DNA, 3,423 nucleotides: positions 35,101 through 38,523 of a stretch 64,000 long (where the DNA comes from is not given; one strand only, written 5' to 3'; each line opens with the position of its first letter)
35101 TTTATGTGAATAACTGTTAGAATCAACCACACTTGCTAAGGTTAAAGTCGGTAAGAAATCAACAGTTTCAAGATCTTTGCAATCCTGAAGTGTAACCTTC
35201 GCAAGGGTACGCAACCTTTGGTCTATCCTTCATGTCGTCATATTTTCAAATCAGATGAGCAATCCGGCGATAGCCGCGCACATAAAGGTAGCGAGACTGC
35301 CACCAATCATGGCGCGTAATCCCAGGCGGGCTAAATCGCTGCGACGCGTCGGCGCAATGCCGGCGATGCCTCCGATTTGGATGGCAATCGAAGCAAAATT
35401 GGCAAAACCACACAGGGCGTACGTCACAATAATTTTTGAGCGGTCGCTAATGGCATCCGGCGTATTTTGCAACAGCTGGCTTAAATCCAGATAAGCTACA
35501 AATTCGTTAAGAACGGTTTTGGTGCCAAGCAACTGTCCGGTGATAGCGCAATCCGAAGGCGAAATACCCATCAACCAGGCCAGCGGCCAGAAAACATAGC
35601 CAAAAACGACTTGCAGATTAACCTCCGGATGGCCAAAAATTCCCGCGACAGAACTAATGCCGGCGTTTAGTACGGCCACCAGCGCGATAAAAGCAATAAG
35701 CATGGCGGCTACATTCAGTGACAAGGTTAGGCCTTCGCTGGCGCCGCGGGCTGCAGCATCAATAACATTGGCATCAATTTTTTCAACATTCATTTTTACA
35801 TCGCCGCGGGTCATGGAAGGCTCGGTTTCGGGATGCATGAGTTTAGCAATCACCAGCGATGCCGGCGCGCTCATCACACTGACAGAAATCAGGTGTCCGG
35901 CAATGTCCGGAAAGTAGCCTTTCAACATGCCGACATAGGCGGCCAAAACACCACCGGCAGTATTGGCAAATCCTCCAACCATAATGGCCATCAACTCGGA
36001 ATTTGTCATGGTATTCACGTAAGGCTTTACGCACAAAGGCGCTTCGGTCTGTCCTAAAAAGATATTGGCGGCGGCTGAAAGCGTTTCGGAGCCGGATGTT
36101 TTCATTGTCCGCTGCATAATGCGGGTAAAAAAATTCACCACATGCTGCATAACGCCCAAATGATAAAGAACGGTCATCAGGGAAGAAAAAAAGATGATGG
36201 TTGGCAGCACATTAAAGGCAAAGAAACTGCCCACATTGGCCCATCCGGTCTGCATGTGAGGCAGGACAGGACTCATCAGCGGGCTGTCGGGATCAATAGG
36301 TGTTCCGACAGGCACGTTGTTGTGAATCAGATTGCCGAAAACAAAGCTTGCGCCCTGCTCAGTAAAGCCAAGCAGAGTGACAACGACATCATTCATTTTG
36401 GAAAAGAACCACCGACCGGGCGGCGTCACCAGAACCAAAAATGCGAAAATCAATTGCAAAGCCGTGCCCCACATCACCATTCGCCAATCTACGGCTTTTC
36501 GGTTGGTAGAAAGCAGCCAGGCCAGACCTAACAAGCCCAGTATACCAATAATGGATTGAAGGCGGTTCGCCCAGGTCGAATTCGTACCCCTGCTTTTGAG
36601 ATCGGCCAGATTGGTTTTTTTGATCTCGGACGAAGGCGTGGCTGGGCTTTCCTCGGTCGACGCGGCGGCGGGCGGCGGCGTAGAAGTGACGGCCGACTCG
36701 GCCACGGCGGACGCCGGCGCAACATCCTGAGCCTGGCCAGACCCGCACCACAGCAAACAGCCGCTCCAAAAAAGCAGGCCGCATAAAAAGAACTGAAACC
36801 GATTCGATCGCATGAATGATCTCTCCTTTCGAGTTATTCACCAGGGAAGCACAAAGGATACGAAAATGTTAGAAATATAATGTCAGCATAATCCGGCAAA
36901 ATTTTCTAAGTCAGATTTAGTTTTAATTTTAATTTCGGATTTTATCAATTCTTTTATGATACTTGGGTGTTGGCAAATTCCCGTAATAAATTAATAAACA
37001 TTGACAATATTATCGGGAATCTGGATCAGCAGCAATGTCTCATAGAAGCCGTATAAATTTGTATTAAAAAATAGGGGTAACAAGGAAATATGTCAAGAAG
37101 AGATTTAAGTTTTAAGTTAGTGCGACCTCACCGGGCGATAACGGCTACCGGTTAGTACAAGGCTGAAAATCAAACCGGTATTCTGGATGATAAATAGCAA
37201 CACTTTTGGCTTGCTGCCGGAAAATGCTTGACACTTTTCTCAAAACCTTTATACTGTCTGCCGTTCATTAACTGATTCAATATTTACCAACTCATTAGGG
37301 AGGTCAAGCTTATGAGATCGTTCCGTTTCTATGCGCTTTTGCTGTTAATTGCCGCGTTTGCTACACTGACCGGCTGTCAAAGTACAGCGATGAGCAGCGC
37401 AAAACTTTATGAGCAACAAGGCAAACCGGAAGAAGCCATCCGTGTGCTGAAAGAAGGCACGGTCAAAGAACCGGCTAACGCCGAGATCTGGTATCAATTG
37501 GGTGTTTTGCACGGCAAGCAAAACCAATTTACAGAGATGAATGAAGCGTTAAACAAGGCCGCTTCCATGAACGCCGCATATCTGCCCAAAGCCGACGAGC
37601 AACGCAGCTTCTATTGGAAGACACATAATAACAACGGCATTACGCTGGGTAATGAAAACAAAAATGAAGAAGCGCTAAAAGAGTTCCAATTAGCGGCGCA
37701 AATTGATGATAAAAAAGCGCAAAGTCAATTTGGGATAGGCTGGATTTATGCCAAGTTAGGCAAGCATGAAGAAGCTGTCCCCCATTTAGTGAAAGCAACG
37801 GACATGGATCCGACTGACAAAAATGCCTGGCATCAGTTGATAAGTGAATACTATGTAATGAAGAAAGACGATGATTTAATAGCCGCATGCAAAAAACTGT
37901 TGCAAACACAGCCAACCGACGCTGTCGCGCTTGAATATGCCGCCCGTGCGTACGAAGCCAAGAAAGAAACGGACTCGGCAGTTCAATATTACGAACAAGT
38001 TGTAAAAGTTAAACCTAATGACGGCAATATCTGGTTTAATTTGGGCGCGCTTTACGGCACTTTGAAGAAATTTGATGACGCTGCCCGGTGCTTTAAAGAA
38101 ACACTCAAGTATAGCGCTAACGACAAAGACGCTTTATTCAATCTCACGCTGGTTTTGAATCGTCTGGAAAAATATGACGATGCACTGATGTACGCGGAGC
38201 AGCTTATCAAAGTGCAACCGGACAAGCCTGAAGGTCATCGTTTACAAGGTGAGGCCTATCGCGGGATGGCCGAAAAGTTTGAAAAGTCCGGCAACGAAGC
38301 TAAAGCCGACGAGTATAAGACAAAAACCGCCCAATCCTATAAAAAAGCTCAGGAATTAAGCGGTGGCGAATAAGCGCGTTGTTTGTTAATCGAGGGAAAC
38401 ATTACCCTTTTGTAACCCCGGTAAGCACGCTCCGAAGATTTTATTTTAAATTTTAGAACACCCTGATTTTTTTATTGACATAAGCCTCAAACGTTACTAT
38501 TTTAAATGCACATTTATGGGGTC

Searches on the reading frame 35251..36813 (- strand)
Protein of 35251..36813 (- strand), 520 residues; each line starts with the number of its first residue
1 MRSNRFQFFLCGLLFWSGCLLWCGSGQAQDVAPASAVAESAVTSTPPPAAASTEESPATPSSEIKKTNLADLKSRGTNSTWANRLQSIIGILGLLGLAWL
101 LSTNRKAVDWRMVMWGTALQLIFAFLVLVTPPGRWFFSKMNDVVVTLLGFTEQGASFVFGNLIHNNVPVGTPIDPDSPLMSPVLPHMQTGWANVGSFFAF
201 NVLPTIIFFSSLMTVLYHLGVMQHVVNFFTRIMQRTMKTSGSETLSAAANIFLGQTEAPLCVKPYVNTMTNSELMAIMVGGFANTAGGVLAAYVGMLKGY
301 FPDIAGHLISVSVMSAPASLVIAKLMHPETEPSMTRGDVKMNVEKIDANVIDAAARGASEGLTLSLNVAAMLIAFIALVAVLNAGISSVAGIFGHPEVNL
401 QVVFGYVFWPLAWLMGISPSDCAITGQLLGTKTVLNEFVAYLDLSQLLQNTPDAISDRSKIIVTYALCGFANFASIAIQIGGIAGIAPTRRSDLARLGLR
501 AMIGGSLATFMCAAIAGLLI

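Call 10: search_protein_families(library=pfam, proteins=[window:35251-36813:-], max_evalue=0.1)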
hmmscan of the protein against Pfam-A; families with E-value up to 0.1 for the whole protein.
window:35251-36813:- (520 aa): 3 families
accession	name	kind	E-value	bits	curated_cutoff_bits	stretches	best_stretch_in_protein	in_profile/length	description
PF07662.18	Nucleos_tra2_C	-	3.7e-78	262.5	32.3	1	307-517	1-213/213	Na+ dependent nucleoside transporter C-terminus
PF01773.25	Nucleos_tra2_N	-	1.8e-26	92.9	27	1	89-162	1-74/74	Na+ dependent nucleoside transporter N-terminus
PF07670.19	Gate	-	6.8e-18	65.5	29.6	1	200-297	2-101/104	Nucleoside recognition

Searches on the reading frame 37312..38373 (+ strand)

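Call 3: search_protein_families(library=pfam, proteins=[window:37312-38373:+], max_evalue=0.1)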
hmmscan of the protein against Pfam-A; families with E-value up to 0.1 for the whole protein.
window:37312-38373:+ (353 aa): 33 families (the best 25 are shown)
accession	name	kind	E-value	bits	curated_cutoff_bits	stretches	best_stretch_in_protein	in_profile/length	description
PF00515.34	TPR_1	-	1.6e-27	94.6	27.8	3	240-266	3-29/34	Tetratricopeptide repeat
PF13181.12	TPR_8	-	4.2e-27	92.4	25.7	4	136-168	1-33/34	Tetratricopeptide repeat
PF13428.12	TPR_14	-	1.2e-25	87.7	23.5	3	30-65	8-43/44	Tetratricopeptide repeat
PF07719.23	TPR_2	-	5.4e-25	85.8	27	3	240-268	3-31/34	Tetratricopeptide repeat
PF13431.12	TPR_17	-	7.2e-25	85.6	24.4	3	226-257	1-32/34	Tetratricopeptide repeat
PF13414.12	TPR_11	-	7.8e-25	86.7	26.8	4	32-70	3-41/42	TPR repeat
PF13424.12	TPR_12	-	5.5e-23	81.4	30.1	3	104-166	5-75/77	Tetratricopeptide repeat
PF13432.12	TPR_16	-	1.5e-22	80.1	32.7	5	247-292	6-51/65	Tetratricopeptide repeat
PF14559.12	TPR_19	-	7.9e-20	71.4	25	4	190-241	11-62/68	Tetratricopeptide repeat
PF13176.12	TPR_7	-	3.9e-19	67.5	27.9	3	142-170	5-35/36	Tetratricopeptide repeat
PF13174.12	TPR_6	-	5.5e-14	52.2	26.3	1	206-233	2-29/33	Tetratricopeptide repeat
PF13371.12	TPR_9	-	1.4e-12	47.9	35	1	213-274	4-65/73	Tetratricopeptide repeat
PF23914.1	TPR_CcmH_CycH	-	1.3e-11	45.1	42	2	140-236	54-153/158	Cytochrome c-type biogenesis protein H TPR domain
PF13374.12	TPR_10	-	4.3e-10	39.7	27.5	0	243-266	7-30/42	Tetratricopeptide repeat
PF20308.4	TPR-S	-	2.3e-08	35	27.6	1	254-350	2-89/102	Tetratricopeptide Repeats-Sensor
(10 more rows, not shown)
